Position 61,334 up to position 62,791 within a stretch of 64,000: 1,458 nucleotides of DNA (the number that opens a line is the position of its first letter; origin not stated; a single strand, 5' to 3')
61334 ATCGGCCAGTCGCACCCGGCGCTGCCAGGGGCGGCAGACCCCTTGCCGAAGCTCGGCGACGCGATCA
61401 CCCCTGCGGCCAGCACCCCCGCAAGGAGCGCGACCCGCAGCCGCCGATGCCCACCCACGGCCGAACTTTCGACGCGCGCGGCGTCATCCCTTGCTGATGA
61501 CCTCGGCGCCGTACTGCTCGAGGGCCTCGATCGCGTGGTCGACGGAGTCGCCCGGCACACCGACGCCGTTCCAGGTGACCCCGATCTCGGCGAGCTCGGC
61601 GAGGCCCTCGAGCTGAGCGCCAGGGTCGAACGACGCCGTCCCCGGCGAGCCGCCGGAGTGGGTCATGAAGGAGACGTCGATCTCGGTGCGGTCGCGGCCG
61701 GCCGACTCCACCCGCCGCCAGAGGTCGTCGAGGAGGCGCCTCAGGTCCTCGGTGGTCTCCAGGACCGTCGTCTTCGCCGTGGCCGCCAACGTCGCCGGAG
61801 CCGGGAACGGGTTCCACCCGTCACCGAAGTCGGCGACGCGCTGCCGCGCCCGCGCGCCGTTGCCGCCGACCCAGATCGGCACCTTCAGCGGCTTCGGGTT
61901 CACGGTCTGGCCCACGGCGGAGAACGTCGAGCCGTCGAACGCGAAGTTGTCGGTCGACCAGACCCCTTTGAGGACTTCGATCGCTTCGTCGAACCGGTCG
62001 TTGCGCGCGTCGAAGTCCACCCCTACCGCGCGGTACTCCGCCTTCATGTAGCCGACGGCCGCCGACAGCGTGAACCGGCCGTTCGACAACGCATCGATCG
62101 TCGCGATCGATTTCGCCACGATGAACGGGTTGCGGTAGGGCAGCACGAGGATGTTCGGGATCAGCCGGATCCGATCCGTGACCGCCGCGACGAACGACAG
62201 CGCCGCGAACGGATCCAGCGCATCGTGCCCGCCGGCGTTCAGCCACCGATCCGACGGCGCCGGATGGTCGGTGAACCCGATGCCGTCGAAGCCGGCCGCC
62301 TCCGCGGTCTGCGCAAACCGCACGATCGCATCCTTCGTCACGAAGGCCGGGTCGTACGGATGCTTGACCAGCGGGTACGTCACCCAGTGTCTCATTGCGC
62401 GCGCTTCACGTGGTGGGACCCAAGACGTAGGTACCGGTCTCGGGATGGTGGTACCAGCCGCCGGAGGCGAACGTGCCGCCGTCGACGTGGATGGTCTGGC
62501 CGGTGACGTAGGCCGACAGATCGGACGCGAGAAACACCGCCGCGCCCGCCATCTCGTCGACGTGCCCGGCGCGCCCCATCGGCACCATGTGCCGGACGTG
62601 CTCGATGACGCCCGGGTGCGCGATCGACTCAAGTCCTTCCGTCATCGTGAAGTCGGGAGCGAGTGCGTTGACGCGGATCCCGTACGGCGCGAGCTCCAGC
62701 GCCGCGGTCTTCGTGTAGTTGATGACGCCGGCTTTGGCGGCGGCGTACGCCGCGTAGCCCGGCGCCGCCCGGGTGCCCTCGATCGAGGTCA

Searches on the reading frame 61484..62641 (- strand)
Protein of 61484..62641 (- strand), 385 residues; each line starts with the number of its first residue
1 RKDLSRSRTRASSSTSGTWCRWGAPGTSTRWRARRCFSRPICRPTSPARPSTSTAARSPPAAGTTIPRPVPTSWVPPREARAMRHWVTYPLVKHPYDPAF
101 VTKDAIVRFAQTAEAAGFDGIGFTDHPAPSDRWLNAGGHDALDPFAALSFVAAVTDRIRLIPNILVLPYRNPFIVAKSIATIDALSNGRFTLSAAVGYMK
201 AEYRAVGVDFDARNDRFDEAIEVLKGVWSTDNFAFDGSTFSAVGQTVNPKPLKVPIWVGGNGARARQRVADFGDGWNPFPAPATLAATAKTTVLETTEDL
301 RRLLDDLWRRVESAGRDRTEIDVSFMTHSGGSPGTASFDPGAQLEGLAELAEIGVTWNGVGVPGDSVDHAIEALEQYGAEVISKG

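Call 41: search_protein_families(library=pfam, max_evalue=0.00001, proteins=[window:61484-62641:-])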
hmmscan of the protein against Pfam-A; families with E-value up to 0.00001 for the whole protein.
window:61484-62641:- (385 aa): 1 family
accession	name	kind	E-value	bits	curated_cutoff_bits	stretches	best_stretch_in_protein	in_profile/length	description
PF00296.26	Bac_luciferase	-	4e-45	155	27.9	1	102-288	21-201/314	Luciferase-like monooxygenase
